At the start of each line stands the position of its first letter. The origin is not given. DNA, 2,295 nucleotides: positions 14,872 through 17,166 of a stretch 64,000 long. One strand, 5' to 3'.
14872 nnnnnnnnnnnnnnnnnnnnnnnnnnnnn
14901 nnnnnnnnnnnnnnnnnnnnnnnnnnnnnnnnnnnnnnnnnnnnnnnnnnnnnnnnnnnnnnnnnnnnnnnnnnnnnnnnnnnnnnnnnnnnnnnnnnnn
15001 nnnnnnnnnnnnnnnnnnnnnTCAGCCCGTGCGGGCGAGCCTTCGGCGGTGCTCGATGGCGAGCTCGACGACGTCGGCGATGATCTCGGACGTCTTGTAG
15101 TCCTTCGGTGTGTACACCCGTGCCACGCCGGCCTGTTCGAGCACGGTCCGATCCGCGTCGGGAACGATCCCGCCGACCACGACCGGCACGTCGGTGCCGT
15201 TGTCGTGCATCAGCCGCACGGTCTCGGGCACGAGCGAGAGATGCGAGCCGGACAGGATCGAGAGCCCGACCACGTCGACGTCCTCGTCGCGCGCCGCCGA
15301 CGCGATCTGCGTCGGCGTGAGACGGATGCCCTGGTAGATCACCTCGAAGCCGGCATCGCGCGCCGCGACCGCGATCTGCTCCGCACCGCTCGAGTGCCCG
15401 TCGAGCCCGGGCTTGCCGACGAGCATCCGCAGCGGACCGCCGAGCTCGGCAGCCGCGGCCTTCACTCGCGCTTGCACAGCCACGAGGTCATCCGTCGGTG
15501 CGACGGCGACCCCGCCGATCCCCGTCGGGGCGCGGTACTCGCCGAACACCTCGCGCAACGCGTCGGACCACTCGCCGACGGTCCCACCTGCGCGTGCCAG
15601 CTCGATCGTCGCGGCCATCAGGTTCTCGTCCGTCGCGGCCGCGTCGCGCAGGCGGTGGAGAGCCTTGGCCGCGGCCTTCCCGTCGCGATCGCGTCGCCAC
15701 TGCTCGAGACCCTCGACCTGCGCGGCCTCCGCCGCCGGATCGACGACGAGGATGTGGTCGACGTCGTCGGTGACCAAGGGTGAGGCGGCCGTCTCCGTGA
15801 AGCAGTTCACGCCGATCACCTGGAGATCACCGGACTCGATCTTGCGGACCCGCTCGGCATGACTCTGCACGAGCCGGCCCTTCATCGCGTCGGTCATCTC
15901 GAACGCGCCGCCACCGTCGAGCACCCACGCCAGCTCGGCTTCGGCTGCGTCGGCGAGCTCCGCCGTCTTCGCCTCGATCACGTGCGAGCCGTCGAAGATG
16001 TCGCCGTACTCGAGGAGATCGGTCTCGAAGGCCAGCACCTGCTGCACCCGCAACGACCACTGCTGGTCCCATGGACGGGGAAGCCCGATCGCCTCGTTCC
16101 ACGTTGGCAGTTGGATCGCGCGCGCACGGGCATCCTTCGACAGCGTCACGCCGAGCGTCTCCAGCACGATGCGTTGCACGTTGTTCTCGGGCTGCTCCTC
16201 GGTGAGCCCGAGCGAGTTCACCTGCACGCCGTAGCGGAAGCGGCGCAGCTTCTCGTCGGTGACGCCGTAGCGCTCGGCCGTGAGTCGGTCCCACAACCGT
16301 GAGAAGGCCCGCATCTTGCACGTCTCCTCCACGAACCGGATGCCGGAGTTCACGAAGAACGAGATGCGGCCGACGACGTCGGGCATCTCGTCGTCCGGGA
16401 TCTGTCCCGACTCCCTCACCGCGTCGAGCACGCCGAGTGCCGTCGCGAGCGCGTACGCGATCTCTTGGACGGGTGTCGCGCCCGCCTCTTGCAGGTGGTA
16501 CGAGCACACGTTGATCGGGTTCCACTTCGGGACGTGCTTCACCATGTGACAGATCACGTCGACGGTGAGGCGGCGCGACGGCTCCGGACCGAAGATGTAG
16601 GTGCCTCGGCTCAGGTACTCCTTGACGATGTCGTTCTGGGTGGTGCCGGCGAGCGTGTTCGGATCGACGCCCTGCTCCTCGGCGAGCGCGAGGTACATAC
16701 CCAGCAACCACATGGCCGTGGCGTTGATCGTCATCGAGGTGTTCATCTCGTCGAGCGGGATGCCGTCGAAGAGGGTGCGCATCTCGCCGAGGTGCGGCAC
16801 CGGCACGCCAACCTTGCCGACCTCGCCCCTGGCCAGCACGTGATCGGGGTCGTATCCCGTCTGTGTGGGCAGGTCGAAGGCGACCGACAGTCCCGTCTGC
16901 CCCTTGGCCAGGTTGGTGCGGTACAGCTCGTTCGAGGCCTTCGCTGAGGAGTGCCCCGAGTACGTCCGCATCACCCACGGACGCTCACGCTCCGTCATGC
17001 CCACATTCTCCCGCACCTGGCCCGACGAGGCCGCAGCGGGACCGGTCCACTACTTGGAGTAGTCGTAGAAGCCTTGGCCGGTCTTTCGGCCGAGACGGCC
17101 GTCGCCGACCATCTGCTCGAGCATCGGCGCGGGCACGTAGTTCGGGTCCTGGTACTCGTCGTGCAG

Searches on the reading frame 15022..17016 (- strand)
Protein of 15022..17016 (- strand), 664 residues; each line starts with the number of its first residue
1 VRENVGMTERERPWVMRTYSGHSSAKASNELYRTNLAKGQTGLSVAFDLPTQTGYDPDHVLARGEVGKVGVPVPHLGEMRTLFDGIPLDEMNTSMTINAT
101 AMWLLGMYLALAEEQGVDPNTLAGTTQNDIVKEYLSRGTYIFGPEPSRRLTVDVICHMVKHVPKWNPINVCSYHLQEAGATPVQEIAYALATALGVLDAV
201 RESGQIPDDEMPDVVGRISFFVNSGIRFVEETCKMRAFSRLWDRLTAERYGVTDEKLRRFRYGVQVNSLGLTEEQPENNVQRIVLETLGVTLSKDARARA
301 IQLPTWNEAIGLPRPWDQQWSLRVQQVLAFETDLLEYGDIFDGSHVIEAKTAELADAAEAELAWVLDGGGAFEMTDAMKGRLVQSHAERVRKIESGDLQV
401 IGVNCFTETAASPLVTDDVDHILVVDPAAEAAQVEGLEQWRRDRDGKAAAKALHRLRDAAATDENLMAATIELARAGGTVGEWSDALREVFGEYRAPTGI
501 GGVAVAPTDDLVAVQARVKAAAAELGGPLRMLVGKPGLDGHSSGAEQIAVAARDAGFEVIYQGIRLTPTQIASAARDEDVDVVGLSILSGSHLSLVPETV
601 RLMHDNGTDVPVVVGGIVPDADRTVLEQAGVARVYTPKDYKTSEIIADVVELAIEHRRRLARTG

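Call 9: search_protein_families(library=pfam, proteins=[window:15022-17016:-])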
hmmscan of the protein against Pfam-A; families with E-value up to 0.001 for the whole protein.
window:15022-17016:- (664 aa): 2 families
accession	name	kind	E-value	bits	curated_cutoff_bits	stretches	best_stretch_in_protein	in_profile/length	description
PF01642.28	MM_CoA_mutase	-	6.9e-126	421.2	22.1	1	8-492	41-512/512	Methylmalonyl-CoA mutase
PF02310.24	B12-binding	-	2.9e-23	82.4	32.1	1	530-632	2-107/121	B12 binding domain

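Call 59: search_protein_families(library=ncbifam, proteins=[window:15022-17016:-], max_evalue=1e-10)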
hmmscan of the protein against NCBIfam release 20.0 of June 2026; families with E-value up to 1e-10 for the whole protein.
window:15022-17016:- (664 aa): 5 families
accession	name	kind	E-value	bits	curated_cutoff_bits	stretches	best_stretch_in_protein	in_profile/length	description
NF006944.0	PRK09426.1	equivalog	1.3e-152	509.3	876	1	10-652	77-713/721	methylmalonyl-CoA mutase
TIGR00641.1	acid_CoA_mut_N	subfamily_domain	7.4e-132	440.3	303.8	1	10-498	47-526/528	methylmalonyl-CoA mutase N-terminal domain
NF045497.1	IsobCoAmut_IcmF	equivalog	2.7e-51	174.5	1500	1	121-495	707-1073/1076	fused isobutyryl-CoA mutase/GTPase IcmF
TIGR00640.1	acid_CoA_mut_C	subfamily_domain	2e-35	121.6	57.45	1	529-651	3-125/132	methylmalonyl-CoA mutase C-terminal domain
TIGR00642.1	mmCoA_mut_beta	equivalog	6.9e-23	80.7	617.25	1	82-421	134-465/620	methylmalonyl-CoA mutase small subunit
